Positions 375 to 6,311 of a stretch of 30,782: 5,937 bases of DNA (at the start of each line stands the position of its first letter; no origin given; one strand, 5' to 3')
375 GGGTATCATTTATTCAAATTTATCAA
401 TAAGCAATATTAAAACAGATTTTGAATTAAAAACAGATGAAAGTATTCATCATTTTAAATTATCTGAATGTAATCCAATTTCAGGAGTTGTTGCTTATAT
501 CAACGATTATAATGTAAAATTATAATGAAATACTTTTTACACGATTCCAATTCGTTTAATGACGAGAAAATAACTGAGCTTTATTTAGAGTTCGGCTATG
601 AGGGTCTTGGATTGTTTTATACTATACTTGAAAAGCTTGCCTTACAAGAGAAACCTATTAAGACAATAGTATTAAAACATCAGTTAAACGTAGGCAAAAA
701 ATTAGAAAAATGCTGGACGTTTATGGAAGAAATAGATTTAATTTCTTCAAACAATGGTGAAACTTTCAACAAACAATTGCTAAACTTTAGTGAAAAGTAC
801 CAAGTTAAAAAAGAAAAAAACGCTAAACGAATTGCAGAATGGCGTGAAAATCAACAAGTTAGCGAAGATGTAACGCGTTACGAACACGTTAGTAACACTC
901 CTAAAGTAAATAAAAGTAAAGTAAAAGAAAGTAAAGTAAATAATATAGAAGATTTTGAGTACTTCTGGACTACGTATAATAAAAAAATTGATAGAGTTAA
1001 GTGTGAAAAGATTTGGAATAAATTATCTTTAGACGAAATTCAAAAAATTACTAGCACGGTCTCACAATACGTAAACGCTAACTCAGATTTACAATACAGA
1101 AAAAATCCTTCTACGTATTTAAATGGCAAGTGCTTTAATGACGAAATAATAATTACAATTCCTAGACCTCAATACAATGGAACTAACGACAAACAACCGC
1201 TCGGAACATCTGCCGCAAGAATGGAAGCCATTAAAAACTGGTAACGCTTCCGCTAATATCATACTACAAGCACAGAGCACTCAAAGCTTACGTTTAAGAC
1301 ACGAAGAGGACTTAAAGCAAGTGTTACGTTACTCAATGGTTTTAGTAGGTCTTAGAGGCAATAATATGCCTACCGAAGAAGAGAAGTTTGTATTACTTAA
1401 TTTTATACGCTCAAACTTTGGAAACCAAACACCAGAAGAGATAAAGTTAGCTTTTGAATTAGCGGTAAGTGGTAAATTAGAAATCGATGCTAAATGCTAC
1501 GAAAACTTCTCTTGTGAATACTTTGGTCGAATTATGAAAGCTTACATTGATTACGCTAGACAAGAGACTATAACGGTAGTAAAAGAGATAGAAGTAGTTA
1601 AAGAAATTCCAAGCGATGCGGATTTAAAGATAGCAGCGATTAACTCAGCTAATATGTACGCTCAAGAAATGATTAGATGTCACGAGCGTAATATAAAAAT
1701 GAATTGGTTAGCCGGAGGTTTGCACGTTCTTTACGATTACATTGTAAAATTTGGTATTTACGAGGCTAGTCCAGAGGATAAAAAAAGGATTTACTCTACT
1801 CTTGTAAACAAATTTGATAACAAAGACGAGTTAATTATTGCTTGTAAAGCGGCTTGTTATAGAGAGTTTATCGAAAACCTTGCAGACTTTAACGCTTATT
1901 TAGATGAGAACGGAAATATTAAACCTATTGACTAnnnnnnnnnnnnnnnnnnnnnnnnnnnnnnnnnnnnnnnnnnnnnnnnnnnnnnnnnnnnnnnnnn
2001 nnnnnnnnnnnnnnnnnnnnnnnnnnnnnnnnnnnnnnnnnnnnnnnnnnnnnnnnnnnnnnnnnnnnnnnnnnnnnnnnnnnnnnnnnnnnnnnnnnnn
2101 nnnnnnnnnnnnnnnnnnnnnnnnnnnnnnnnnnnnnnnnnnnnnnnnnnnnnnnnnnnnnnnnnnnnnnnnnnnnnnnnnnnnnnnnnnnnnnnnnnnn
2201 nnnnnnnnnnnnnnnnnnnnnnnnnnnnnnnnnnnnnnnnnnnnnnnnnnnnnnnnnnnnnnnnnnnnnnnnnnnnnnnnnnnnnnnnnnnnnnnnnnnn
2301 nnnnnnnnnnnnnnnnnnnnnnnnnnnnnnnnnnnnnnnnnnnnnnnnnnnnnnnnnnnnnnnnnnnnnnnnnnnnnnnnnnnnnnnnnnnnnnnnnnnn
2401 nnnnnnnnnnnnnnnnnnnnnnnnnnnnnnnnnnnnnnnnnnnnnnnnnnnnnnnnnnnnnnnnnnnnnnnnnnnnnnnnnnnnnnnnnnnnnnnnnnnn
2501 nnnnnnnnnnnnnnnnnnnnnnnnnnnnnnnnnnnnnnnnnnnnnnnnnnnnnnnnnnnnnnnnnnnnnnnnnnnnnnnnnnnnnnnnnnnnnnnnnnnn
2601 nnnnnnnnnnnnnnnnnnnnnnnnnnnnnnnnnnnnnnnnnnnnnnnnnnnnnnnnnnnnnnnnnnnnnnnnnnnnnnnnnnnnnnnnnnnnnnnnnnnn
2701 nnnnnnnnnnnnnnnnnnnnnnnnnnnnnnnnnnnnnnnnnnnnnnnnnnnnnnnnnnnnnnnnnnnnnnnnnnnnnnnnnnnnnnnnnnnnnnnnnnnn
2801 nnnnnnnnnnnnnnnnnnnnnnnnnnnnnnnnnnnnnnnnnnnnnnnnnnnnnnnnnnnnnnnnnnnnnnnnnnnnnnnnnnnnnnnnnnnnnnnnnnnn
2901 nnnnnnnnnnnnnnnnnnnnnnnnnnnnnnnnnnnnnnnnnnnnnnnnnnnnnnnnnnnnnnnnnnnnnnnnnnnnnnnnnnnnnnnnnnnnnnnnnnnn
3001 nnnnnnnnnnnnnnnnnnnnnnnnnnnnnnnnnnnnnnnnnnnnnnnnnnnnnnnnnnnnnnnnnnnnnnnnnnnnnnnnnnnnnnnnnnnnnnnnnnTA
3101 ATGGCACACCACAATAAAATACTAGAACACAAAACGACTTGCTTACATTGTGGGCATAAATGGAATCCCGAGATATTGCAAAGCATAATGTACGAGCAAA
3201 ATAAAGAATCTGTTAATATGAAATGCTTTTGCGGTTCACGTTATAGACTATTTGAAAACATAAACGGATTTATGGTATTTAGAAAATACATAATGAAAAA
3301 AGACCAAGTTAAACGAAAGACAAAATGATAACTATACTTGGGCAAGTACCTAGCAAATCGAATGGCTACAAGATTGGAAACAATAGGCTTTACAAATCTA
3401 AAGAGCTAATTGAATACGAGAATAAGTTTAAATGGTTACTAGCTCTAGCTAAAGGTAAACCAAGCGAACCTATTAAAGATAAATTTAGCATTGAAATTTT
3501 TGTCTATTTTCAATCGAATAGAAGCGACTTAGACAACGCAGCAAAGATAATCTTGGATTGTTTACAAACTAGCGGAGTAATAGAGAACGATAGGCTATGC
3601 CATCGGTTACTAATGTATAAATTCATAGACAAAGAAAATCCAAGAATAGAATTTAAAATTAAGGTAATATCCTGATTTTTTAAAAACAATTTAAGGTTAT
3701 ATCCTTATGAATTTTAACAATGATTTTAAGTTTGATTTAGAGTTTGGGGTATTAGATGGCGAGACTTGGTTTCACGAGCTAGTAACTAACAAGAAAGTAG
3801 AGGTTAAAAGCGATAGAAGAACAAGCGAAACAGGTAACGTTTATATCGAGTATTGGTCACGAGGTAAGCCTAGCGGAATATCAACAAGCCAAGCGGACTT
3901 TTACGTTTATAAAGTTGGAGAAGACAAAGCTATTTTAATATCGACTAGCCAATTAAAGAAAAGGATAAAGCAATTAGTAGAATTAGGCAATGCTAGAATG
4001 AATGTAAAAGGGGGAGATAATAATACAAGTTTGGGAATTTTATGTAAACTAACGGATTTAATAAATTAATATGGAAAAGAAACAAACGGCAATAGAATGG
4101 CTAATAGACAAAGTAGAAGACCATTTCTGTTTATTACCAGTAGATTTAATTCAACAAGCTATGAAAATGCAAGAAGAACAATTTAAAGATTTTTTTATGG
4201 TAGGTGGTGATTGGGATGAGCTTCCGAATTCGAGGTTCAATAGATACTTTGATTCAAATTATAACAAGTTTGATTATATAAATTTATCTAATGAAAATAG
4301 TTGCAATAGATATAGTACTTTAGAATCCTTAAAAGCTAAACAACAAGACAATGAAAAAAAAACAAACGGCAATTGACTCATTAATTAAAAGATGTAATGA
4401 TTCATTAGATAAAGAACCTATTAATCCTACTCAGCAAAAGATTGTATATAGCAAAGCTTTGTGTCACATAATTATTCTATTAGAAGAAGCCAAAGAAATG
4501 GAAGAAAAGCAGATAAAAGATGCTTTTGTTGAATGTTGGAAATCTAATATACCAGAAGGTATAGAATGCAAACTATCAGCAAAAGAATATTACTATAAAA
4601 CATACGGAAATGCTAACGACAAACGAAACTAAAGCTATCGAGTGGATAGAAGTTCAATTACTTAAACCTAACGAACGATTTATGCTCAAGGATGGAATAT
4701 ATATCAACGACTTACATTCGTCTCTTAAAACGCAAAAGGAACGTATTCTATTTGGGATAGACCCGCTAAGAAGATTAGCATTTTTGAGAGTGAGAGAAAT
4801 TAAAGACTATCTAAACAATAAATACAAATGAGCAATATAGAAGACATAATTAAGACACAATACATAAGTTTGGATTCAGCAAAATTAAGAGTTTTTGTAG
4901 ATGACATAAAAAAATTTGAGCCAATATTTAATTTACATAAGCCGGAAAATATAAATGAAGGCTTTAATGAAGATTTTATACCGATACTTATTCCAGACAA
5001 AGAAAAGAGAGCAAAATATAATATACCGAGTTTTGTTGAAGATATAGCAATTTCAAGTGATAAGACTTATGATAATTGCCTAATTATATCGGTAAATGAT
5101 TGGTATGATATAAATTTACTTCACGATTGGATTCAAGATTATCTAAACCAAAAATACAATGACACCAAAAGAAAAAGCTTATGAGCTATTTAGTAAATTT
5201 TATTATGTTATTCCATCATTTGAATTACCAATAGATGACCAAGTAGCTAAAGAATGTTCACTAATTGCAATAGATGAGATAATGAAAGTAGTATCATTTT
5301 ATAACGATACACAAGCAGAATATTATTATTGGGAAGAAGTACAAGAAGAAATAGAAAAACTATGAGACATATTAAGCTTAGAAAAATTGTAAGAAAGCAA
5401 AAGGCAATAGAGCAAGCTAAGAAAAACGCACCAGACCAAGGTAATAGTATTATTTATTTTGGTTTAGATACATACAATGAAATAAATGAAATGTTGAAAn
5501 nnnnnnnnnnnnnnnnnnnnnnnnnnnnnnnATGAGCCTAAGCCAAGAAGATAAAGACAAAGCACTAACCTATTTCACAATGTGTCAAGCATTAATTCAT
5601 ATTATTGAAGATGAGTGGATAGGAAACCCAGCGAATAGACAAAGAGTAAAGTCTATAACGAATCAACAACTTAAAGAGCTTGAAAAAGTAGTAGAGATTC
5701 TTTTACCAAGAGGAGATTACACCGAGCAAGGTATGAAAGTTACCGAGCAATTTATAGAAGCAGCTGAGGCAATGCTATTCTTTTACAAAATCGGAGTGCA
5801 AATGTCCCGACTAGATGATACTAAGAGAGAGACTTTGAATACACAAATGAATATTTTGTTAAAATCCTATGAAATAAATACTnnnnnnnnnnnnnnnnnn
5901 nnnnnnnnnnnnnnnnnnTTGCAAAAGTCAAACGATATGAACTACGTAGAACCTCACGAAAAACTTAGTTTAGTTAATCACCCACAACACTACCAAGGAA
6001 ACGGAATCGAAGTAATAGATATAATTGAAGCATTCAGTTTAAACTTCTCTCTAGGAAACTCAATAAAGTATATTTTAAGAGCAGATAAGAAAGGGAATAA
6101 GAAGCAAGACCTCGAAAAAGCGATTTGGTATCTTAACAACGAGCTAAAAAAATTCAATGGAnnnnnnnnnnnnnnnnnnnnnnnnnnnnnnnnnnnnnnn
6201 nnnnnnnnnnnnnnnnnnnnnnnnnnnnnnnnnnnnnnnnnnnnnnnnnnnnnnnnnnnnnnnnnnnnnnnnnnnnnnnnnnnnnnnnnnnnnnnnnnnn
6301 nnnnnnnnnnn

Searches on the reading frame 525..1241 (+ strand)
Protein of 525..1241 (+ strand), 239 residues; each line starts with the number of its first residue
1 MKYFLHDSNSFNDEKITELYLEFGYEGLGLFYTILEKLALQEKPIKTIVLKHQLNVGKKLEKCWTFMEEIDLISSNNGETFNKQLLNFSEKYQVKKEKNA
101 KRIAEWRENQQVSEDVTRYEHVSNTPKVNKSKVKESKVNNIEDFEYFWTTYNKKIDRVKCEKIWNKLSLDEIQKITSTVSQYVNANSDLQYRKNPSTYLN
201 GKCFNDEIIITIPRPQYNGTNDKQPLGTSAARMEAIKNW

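Call 15: search_protein_families(library=phrogs, proteins=[window:525-1241:+], max_evalue=0.001)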
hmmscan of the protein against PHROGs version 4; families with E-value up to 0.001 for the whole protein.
window:525-1241:+ (239 aa): 7 families
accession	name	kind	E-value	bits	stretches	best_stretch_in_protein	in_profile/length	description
phrog_270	-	DNA, RNA and nucleotide metabolism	1.8e-12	48.3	1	109-216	142-258/383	replication initiation protein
phrog_9327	-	DNA, RNA and nucleotide metabolism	1.4e-07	32.5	1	50-207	77-241/276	primosomal protein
phrog_9474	-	DNA, RNA and nucleotide metabolism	3e-07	31.3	1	97-223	135-264/288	replication initiation protein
phrog_2562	-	DNA, RNA and nucleotide metabolism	3.4e-05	24.7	1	2-39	10-47/290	replication initiation protein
phrog_24189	-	unknown function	4.4e-05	24.7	1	1-42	16-57/151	-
phrog_16304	-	unknown function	6.6e-05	23.9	1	97-201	104-210/244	-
phrog_20981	-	unknown function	0.0008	20.1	0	1-40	1-40/293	-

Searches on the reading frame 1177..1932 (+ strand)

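Call 15: search_protein_families(library=phrogs, proteins=[window:1177-1932:+], max_evalue=0.001)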
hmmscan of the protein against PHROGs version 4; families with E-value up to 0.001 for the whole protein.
window:1177-1932:+ (252 aa): 1 family
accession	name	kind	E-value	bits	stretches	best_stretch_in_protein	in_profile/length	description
phrog_26016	-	unknown function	1.9e-07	32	1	67-132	52-115/255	-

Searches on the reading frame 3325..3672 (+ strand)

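Call 15: search_protein_families(library=phrogs, proteins=[window:3325-3672:+], max_evalue=0.001)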
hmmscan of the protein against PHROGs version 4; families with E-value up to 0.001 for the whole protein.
window:3325-3672:+ (116 aa): 6 families
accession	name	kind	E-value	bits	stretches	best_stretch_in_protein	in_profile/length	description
phrog_34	-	DNA, RNA and nucleotide metabolism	2.4e-14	54.6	1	14-115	90-194/259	RusA-like Holliday junction resolvase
phrog_140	-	DNA, RNA and nucleotide metabolism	1.5e-12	48.6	1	15-115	55-168/219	RusA-like Holliday junction resolvase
phrog_1682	-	DNA, RNA and nucleotide metabolism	2.1e-11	44.8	1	42-113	72-143/387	RusA-like Holliday junction resolvase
phrog_11573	-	unknown function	5.8e-10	40.4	1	20-113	18-108/110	-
phrog_11894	-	DNA, RNA and nucleotide metabolism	2e-05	25.9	1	21-115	25-121/122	RusA-like Holliday junction resolvase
phrog_1532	-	unknown function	0.00019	22.1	1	55-113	11-70/80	-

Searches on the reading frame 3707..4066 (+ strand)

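Call 15: search_protein_families(library=phrogs, proteins=[window:3707-4066:+], max_evalue=0.001)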
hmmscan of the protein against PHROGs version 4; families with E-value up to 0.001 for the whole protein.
window:3707-4066:+ (120 aa): 1 family
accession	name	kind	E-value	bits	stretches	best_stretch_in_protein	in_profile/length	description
phrog_13596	-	unknown function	5.5e-22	79.2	1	4-118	6-121/131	-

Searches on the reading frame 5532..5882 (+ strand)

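Call 28: search_protein_families(library=pfam, proteins=[window:5532-5882:+], max_evalue=0.1)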
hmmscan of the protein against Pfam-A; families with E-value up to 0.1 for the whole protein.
window:5532-5882:+ (117 aa): 1 family
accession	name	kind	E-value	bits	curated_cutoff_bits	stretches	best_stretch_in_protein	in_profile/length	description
PF13758.11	Prefoldin_3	-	0.0068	16.9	23.4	1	22-81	35-97/99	Prefoldin subunit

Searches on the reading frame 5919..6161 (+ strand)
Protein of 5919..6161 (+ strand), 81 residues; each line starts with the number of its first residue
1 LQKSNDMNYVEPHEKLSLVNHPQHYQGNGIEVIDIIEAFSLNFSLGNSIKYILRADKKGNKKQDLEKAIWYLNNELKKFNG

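Call 15: search_protein_families(library=phrogs, proteins=[window:5919-6161:+], max_evalue=0.001)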
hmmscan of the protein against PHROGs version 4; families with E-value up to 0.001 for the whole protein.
window:5919-6161:+ (81 aa): 24 families
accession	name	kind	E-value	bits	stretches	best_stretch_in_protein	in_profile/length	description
phrog_236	-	other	2.9e-28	100.6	1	5-78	227-304/431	nucleotide kinase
phrog_1689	-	other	1.9e-21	78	1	14-78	162-233/243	nucleotide kinase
phrog_11324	-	other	1.4e-19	72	1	18-79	10-71/139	nucleotide kinase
phrog_4897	-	other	2.2e-18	68.1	1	13-78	109-179/186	kinase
phrog_25460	-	unknown function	7e-17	62.5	1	20-78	78-139/144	-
phrog_5839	-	unknown function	3.6e-15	57.1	1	19-73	8-61/128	-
phrog_18538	-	unknown function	6.1e-15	56.5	1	17-75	3-67/159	-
phrog_4943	-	unknown function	1.1e-13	53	1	13-74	85-154/166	-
phrog_2781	-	unknown function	1.4e-12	49.2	1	13-78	171-243/253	-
phrog_4472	-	other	3e-12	47.3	1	18-80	13-78/100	nucleotide kinase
phrog_26005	-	unknown function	4.3e-12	47.1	1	18-81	243-308/310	-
phrog_2387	-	other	5.4e-12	47.1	1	18-78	4-70/147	nucleotide kinase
phrog_32366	-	unknown function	3.7e-11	44.2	1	18-80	8-68/170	-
phrog_2585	-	other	4.4e-11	44.5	1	11-73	90-161/175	nucleotide kinase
phrog_4824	-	unknown function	1.2e-10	42.4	1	21-77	8-61/128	-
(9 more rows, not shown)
